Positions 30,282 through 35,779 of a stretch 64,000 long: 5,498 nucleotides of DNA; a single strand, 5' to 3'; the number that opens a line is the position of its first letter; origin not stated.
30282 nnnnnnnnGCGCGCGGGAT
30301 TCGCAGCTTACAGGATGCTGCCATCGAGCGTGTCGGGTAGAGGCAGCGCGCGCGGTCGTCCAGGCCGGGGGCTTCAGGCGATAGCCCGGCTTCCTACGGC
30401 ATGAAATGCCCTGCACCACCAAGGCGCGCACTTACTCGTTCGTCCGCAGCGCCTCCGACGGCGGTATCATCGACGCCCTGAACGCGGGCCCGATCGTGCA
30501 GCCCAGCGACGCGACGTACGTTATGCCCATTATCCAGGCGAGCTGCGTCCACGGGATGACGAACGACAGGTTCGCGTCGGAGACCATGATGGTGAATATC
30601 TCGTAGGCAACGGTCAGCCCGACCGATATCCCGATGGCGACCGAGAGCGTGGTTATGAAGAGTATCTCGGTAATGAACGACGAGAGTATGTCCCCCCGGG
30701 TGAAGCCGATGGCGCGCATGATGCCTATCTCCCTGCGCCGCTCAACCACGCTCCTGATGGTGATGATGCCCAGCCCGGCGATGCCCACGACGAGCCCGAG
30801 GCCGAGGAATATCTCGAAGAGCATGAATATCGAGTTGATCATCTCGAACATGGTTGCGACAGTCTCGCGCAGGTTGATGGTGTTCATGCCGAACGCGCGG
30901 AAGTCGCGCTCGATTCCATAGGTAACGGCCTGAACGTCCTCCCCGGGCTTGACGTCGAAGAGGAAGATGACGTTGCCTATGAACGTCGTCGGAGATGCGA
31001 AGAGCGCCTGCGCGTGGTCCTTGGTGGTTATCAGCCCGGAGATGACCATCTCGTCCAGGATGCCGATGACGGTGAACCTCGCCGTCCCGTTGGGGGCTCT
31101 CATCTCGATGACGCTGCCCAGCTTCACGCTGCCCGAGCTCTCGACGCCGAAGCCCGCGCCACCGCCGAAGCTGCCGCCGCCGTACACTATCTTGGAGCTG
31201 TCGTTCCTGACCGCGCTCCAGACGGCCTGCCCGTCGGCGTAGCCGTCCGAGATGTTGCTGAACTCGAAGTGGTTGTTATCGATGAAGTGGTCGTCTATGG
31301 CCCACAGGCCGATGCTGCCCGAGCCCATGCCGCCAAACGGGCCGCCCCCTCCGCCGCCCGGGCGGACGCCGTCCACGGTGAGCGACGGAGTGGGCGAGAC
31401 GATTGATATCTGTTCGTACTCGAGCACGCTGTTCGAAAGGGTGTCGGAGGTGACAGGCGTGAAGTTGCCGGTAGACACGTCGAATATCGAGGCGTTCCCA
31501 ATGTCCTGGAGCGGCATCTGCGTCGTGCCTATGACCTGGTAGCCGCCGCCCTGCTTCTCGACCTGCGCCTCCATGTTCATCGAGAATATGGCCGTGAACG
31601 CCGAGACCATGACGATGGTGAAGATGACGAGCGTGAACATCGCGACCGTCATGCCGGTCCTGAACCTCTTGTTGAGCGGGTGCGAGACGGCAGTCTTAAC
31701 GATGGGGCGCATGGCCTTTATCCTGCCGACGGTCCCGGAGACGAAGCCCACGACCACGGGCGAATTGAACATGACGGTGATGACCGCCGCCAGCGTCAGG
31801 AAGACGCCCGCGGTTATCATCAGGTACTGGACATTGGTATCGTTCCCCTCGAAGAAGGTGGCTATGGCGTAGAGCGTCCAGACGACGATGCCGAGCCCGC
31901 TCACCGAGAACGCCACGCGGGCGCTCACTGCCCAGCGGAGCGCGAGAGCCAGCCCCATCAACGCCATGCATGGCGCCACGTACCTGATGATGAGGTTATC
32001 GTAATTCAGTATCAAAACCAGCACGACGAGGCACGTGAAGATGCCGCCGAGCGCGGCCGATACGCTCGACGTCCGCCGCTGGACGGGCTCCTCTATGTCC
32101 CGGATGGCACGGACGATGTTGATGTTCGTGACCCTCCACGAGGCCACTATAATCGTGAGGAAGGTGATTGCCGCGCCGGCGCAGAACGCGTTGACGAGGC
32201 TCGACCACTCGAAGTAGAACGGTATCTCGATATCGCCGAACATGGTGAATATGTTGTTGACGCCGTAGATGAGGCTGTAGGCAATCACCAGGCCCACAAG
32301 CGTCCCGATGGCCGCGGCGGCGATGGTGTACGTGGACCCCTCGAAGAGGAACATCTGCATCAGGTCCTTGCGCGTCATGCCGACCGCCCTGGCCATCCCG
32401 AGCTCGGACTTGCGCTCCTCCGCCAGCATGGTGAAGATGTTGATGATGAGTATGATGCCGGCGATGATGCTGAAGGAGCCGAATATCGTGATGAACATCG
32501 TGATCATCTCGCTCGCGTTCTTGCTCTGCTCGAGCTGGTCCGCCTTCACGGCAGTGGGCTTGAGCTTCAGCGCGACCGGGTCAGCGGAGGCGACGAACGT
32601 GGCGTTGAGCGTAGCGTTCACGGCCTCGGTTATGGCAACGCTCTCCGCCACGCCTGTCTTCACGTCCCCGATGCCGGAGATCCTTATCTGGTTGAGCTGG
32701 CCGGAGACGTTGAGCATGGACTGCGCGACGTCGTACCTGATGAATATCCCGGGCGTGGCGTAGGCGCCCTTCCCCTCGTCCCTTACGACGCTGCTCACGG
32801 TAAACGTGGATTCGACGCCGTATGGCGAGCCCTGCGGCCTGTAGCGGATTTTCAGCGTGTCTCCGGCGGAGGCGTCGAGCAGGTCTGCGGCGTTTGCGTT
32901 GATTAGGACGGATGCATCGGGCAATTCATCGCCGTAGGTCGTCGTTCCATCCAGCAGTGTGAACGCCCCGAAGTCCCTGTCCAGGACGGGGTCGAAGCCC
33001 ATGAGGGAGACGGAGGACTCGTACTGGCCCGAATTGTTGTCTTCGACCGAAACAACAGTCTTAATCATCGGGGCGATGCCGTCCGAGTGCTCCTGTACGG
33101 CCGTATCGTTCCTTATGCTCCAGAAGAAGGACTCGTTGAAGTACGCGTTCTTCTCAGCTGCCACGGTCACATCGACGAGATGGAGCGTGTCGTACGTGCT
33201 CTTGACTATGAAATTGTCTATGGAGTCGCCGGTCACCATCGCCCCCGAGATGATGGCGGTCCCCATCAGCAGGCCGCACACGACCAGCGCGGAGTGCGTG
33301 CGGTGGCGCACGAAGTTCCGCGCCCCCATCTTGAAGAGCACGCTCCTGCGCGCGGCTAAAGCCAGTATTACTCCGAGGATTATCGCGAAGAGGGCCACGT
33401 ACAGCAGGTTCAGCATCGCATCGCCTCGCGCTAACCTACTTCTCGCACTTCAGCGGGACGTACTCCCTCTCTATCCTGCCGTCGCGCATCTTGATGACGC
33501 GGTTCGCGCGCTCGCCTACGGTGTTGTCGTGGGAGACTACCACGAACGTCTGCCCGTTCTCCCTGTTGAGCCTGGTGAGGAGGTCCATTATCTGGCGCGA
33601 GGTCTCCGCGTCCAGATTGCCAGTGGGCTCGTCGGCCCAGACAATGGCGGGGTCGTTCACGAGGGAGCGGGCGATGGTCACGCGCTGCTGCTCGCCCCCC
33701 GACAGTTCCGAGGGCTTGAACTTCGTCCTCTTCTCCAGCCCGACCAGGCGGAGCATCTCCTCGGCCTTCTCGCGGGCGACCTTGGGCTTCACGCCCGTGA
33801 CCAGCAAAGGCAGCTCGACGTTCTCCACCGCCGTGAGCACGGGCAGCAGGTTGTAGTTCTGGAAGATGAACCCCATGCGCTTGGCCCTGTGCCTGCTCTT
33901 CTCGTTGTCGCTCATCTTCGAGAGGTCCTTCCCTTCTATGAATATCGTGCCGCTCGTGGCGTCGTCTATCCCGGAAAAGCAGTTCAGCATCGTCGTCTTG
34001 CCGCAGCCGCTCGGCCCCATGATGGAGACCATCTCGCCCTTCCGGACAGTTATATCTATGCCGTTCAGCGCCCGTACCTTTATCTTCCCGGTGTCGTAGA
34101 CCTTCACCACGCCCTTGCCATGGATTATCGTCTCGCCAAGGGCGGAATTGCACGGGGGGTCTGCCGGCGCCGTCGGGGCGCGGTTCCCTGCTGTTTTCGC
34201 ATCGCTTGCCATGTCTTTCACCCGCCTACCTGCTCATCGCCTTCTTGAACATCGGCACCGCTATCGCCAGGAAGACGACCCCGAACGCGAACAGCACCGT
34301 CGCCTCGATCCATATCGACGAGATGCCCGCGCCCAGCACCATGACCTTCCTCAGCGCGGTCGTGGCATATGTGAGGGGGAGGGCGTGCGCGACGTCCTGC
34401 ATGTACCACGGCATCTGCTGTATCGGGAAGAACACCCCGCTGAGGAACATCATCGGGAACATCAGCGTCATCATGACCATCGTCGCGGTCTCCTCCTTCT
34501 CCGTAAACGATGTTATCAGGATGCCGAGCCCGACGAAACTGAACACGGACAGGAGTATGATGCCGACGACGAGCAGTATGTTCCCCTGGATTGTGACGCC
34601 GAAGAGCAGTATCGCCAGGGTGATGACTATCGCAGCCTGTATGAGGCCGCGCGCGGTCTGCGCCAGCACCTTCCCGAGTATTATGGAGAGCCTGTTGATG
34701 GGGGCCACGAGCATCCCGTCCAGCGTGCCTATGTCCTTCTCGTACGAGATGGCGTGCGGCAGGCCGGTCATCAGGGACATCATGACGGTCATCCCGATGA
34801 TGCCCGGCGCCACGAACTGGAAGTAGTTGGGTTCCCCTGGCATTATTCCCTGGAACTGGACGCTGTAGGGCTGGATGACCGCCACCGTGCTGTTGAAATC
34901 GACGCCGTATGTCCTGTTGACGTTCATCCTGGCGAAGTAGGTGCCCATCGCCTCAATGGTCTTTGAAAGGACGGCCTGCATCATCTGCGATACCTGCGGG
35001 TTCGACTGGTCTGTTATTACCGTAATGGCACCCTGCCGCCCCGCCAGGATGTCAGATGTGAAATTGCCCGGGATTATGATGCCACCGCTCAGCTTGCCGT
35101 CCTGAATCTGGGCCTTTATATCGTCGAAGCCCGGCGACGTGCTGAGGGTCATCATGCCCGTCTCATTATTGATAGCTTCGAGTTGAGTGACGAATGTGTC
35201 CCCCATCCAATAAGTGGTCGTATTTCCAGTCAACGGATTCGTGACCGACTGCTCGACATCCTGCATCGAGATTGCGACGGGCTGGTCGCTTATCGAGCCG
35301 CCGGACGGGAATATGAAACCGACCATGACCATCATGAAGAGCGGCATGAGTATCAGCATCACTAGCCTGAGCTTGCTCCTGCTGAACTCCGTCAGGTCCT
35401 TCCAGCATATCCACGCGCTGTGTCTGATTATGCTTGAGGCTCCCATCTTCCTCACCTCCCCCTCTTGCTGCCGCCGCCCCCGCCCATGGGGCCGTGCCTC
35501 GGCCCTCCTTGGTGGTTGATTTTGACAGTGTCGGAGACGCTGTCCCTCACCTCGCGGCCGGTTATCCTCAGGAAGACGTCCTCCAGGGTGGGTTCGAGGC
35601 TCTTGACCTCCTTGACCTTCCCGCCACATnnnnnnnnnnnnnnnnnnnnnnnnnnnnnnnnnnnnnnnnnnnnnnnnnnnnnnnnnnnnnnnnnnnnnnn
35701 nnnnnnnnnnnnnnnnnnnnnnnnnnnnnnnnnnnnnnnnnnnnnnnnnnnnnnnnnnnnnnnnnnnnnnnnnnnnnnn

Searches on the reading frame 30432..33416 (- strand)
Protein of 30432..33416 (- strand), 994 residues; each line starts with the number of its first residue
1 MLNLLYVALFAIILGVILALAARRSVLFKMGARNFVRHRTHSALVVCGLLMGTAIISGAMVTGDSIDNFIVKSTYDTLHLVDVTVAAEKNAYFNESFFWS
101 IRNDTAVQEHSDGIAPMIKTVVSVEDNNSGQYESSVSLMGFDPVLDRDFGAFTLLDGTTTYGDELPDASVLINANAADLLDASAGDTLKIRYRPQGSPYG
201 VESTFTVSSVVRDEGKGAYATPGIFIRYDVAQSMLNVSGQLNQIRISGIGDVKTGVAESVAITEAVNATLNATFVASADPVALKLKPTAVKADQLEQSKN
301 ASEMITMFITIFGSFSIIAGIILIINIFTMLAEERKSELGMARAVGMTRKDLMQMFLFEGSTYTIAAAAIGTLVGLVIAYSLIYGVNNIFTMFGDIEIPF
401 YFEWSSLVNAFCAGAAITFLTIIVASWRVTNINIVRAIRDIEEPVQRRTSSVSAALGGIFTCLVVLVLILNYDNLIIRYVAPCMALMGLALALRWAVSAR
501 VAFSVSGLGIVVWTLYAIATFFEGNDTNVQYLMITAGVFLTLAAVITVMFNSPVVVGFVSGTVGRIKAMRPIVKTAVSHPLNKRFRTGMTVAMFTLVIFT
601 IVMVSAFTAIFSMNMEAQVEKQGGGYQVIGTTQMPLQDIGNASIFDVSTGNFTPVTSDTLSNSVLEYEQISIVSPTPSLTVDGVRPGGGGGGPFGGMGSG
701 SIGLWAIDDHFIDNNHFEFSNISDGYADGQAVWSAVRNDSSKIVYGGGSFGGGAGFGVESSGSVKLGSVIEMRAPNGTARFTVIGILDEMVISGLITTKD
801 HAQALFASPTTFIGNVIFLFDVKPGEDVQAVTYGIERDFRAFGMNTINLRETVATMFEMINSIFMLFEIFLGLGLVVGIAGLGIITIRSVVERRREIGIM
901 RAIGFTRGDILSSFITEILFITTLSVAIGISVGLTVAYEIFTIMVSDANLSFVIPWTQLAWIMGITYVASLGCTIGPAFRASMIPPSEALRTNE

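Call 41: search_protein_families(library=pfam, proteins=[window:30432-33416:-], max_evalue=0.00001)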
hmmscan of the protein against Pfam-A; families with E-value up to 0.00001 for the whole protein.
window:30432-33416:- (994 aa): 1 family
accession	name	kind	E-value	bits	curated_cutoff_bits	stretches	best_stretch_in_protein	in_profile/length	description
PF02687.27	FtsX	-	7.7e-34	116.8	25.5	2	311-434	2-120/120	FtsX-like permease C-terminal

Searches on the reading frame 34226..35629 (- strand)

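Call 12: search_protein_families(library=pfam, proteins=[window:34226-35629:-], max_evalue=0.001)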
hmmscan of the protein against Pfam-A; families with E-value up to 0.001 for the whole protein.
window:34226-35629:- (467 aa): 4 families
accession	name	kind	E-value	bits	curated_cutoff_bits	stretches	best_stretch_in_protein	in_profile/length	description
PF12698.13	ABC2_membrane_3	-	5.2e-46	157.8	31.6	1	89-458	4-346/347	ABC-2 family transporter protein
PF01061.29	ABC2_membrane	-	4.7e-31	108.4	26.9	1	254-430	51-210/211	ABC-2 type transporter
PF12679.13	ABC2_membrane_2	-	6.6e-17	62.1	27.2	1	73-463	2-280/283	ABC-2 family transporter protein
PF03379.19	CcmB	-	3.1e-05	24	24.9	1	239-394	19-167/215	CcmB protein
